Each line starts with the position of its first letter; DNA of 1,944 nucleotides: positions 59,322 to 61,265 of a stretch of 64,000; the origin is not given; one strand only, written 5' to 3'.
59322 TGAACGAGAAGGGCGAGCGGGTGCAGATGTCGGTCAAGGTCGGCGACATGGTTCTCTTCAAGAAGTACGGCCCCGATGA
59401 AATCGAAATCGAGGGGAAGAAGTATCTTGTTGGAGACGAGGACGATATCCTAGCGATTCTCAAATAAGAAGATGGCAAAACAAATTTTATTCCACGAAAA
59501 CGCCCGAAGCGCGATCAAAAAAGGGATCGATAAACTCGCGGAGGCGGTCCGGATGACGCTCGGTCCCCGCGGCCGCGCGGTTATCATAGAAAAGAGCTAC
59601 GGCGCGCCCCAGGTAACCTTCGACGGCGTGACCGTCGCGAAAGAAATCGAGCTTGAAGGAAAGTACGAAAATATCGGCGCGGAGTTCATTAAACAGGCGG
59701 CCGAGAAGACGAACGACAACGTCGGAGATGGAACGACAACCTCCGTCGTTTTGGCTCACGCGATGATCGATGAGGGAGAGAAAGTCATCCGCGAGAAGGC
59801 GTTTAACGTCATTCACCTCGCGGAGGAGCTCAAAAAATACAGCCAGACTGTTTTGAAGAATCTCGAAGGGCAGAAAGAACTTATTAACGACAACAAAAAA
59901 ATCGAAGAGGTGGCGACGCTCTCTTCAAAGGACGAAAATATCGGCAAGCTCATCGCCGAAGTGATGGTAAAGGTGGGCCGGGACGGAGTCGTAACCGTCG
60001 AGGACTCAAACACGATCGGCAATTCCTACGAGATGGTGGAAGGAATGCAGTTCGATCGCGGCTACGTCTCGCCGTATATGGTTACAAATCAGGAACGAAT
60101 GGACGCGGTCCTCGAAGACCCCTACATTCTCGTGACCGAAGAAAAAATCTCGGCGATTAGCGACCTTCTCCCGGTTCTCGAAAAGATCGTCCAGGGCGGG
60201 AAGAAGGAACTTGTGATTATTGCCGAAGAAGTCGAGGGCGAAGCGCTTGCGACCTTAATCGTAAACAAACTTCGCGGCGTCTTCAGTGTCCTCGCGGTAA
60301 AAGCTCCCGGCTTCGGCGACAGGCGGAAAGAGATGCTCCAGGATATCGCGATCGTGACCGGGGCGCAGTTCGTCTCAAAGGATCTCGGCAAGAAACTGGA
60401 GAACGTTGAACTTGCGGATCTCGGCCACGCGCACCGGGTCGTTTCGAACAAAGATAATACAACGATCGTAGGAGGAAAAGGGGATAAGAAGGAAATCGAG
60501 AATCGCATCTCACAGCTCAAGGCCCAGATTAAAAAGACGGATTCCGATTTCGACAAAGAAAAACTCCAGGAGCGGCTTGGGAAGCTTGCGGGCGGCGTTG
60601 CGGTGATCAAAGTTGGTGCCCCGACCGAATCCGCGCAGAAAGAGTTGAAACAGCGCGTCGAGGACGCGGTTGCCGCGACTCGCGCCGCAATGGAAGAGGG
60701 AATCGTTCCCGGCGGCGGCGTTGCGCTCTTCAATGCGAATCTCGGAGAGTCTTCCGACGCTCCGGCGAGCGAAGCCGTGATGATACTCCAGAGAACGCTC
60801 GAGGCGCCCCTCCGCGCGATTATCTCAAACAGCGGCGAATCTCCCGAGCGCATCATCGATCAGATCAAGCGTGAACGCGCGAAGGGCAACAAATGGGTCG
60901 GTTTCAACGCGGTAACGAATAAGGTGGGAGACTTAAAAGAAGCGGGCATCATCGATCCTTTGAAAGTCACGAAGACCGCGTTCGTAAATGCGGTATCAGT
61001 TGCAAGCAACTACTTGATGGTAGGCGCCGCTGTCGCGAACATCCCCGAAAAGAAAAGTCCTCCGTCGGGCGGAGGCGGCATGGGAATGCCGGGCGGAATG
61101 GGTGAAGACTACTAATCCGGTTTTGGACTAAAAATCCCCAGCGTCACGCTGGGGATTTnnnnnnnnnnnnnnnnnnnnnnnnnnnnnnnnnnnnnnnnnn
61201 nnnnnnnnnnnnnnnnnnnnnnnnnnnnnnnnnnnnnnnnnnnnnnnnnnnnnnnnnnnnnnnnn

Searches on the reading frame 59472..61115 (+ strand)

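Call 21: search_protein_families(library=pfam, proteins=[window:59472-61115:+], max_evalue=0.001)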
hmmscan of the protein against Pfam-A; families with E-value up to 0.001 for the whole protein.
window:59472-61115:+ (547 aa): 1 family
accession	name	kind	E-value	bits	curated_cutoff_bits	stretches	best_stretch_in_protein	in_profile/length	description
PF00118.29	Cpn60_TCP1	-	2.6e-66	224.7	34.3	1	22-520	1-485/490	TCP-1/cpn60 chaperonin family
